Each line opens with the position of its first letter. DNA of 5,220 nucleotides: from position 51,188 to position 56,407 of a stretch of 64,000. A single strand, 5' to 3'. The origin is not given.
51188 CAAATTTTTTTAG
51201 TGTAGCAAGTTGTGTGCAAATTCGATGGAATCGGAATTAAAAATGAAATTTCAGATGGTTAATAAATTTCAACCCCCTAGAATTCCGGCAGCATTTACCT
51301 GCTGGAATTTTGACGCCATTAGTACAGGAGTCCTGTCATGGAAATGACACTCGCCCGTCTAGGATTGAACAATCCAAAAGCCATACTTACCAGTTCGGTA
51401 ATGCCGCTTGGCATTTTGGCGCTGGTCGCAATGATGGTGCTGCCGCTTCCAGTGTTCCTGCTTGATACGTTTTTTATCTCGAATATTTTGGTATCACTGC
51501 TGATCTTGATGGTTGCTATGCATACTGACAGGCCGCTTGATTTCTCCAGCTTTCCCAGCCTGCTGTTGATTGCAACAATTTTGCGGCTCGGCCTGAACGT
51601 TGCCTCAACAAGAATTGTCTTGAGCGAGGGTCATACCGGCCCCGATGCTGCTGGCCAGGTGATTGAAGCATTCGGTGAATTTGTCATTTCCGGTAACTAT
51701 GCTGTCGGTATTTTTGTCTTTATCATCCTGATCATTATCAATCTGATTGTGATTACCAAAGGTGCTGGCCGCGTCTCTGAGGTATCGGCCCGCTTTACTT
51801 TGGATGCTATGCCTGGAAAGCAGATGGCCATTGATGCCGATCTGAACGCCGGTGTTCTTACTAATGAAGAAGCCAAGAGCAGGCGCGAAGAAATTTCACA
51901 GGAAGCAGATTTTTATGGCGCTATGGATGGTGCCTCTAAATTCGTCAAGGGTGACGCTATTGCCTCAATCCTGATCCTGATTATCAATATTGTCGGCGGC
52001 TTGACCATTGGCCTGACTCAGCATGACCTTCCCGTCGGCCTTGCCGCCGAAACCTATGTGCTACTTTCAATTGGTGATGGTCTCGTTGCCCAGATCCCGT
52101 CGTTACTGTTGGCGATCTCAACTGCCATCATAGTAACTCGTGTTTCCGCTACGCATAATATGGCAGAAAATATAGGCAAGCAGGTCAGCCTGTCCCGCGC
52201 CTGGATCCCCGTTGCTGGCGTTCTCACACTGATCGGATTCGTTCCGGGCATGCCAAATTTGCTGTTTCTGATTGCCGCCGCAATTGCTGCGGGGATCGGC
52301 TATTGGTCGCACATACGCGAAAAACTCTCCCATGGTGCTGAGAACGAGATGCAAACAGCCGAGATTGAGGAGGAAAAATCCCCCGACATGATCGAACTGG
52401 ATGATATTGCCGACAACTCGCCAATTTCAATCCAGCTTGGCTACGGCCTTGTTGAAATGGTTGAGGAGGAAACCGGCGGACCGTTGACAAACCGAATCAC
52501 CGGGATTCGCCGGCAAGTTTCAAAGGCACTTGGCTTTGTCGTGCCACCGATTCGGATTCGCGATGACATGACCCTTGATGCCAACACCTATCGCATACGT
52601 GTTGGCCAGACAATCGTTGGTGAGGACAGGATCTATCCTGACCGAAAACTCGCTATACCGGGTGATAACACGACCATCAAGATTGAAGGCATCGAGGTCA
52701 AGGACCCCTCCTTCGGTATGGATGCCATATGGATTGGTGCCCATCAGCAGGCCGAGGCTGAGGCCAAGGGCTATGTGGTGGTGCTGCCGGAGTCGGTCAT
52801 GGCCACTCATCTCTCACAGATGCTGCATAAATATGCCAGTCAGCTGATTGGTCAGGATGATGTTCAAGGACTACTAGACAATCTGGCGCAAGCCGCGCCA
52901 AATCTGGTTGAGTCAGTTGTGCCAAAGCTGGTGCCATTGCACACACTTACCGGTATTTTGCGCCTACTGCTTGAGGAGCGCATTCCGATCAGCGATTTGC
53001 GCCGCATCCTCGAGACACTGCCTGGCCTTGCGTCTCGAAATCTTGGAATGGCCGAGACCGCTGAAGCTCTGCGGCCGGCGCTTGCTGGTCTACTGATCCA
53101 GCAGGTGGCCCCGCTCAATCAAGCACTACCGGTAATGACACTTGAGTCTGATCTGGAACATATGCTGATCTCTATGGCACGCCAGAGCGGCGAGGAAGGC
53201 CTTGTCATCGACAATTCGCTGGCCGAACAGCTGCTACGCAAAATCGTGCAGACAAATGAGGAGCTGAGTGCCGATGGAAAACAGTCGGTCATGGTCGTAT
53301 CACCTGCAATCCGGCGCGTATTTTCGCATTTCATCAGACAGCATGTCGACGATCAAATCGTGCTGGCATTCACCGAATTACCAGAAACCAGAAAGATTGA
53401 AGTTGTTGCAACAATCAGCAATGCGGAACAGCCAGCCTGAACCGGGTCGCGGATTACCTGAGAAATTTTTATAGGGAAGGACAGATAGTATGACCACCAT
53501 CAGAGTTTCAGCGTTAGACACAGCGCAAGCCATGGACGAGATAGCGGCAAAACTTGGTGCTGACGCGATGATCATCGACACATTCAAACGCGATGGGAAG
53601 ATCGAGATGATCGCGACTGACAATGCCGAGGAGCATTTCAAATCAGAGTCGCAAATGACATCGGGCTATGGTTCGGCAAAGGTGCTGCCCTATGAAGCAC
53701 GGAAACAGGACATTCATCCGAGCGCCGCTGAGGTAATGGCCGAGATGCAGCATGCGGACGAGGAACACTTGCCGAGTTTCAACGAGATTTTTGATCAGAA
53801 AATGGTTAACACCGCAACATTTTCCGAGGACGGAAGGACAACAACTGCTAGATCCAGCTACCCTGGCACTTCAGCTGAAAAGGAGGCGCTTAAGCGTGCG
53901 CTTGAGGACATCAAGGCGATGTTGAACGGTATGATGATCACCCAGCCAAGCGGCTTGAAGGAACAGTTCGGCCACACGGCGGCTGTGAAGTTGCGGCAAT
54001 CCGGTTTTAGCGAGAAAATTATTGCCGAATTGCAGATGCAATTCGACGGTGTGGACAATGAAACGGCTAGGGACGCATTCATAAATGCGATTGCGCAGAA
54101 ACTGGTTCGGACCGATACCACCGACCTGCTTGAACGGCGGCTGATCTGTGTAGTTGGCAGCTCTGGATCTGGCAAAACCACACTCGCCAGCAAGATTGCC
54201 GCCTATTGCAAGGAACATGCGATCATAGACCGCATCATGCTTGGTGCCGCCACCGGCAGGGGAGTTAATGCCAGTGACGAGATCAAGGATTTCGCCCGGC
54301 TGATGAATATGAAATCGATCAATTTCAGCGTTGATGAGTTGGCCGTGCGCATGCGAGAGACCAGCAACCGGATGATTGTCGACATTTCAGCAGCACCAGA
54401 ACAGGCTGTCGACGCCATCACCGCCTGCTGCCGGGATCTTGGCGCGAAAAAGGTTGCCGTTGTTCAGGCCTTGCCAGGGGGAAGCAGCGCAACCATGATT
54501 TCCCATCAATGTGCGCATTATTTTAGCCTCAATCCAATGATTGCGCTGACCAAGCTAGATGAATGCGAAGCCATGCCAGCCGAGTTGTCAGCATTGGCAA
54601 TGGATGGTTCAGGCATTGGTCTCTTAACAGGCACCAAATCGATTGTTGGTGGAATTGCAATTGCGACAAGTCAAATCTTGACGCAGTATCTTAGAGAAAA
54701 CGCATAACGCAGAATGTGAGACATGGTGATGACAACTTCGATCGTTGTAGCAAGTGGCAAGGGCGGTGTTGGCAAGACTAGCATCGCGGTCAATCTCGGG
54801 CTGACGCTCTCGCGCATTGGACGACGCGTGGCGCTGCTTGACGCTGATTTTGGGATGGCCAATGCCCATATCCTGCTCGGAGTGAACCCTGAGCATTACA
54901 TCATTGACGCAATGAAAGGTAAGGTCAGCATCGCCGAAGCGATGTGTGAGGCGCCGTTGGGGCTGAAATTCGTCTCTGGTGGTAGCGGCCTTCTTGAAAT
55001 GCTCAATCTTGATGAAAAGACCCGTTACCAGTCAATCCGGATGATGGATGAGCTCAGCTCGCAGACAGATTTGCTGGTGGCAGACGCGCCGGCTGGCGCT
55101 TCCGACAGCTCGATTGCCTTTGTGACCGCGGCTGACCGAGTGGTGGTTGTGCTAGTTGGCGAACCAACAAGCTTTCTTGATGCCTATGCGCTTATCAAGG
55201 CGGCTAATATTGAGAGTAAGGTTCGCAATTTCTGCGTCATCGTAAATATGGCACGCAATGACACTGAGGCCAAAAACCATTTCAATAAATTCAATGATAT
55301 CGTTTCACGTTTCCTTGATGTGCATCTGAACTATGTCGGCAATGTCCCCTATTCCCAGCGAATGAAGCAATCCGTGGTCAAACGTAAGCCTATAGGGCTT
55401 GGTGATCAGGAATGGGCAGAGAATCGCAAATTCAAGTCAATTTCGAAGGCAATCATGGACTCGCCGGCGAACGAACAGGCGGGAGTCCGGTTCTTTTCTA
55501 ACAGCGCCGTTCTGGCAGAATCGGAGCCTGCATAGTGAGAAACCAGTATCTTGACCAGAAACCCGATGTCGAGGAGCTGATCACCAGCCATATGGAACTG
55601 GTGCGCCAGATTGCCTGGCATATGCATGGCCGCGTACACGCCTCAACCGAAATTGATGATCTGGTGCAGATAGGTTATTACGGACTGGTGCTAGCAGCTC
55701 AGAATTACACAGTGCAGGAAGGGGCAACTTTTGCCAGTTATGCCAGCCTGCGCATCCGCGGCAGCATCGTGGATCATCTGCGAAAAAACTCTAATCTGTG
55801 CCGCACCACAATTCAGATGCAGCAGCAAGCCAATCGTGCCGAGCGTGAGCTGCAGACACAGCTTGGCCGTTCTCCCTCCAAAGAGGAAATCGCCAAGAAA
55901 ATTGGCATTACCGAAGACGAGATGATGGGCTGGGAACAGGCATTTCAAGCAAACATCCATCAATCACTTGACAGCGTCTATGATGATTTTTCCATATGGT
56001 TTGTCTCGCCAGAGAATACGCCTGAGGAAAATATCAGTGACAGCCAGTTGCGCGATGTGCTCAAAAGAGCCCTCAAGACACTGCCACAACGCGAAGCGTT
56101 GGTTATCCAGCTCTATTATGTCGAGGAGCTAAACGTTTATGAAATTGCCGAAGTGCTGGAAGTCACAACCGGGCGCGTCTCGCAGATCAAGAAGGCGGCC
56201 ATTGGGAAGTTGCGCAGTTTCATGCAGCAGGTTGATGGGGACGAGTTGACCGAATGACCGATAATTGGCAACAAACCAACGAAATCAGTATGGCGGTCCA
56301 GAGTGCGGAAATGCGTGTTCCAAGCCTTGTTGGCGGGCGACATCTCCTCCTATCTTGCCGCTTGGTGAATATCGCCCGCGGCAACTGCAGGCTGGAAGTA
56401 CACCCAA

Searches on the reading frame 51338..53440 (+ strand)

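Call 48: search_protein_families(library=pfam, proteins=[window:51338-53440:+], max_evalue=0.001)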
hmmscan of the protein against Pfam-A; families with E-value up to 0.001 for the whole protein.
window:51338-53440:+ (700 aa): 1 family
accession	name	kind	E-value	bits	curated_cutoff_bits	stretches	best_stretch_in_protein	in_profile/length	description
PF00771.25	FHIPEP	-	1.1e-239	797.8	29.1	1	30-684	2-655/657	FHIPEP family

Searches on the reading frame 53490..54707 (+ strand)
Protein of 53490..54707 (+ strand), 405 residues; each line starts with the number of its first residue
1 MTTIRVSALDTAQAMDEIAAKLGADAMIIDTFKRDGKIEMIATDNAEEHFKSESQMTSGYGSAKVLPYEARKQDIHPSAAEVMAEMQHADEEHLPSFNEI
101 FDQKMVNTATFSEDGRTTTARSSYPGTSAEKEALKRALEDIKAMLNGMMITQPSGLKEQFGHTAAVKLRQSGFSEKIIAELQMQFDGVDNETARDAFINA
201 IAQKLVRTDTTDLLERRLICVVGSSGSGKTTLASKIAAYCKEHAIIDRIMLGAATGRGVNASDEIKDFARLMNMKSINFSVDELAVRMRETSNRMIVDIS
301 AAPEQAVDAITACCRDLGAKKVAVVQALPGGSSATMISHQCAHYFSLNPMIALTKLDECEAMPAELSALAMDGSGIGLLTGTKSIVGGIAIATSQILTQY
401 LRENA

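Call 48: search_protein_families(library=pfam, proteins=[window:53490-54707:+], max_evalue=0.001)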
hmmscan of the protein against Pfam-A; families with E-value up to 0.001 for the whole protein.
window:53490-54707:+ (405 aa): 7 families
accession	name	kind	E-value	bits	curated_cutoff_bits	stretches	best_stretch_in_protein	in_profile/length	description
PF13245.12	AAA_19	-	2.1e-06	28.4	25.1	1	213-262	8-57/134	AAA domain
PF00448.28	SRP54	-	6.3e-06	26.4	22.7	1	218-299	3-91/196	SRP54-type protein, GTPase domain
PF13671.12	AAA_33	-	4.7e-05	24.2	27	1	218-325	1-103/143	AAA domain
PF03193.22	RsgA_GTPase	-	0.00028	21.2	30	0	208-245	98-137/174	RsgA GTPase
PF13401.12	AAA_22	-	0.00029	21.6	27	0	215-362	4-96/130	AAA domain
PF00931.28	NB-ARC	-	0.0003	20.6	23.5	1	196-238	3-40/248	NB-ARC domain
PF13191.12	AAA_16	-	0.00083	20.3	32.6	0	194-245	5-54/167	AAA ATPase domain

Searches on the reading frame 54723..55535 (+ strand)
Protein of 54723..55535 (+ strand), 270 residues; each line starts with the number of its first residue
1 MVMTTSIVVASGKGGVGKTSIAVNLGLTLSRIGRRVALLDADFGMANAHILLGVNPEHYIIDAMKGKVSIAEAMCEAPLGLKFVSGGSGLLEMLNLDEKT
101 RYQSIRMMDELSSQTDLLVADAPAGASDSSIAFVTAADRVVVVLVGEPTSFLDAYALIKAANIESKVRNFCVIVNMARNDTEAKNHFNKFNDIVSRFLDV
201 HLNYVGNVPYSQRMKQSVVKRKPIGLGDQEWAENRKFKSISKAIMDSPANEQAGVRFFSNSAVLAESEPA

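Call 48: search_protein_families(library=pfam, proteins=[window:54723-55535:+], max_evalue=0.001)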
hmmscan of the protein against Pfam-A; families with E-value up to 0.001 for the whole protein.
window:54723-55535:+ (270 aa): 7 families
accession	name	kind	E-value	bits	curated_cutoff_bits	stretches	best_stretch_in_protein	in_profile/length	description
PF10609.15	ParA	-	7.8e-21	75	27.1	1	5-244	4-245/246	NUBPL iron-transfer P-loop NTPase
PF01656.29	CbiA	-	2.9e-17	63.2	25.4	1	7-223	1-124/125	CobQ/CobB/MinD/ParA nucleotide binding domain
PF13614.12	AAA_31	-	1.5e-12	48.2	27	1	6-152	3-155/177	AAA domain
PF09140.17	MipZ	-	6e-08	32.7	20.7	1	6-179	2-161/262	ATPase MipZ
PF00142.24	Fer4_NifH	-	1.8e-07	31.3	25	1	9-248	4-248/271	4Fe-4S iron sulfur cluster binding proteins, NifH/frxC family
PF02374.21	ArsA_ATPase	-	5e-06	26.4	24.3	1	6-42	2-38/305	Anion-transporting ATPase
PF06564.18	CBP_BcsQ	-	9.9e-06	25.7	21.3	1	7-150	4-151/234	Cellulose biosynthesis protein BcsQ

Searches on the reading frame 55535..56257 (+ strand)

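Call 48: search_protein_families(library=pfam, proteins=[window:55535-56257:+], max_evalue=0.001)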
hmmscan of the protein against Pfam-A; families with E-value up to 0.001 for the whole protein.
window:55535-56257:+ (240 aa): 4 families
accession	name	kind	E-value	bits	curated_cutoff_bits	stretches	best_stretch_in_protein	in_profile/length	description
PF04545.22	Sigma70_r4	-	1.6e-16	60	24.1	1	179-227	1-49/50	Sigma-70, region 4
PF04542.20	Sigma70_r2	-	1.9e-12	47.2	24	1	15-86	1-69/71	Sigma-70 region 2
PF04539.22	Sigma70_r3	-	1.6e-09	38.2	25.3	1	98-129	5-36/78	Sigma-70 region 3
PF08281.18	Sigma70_r4_2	-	7.7e-08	32.3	25.7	1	175-217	3-45/54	Sigma-70, region 4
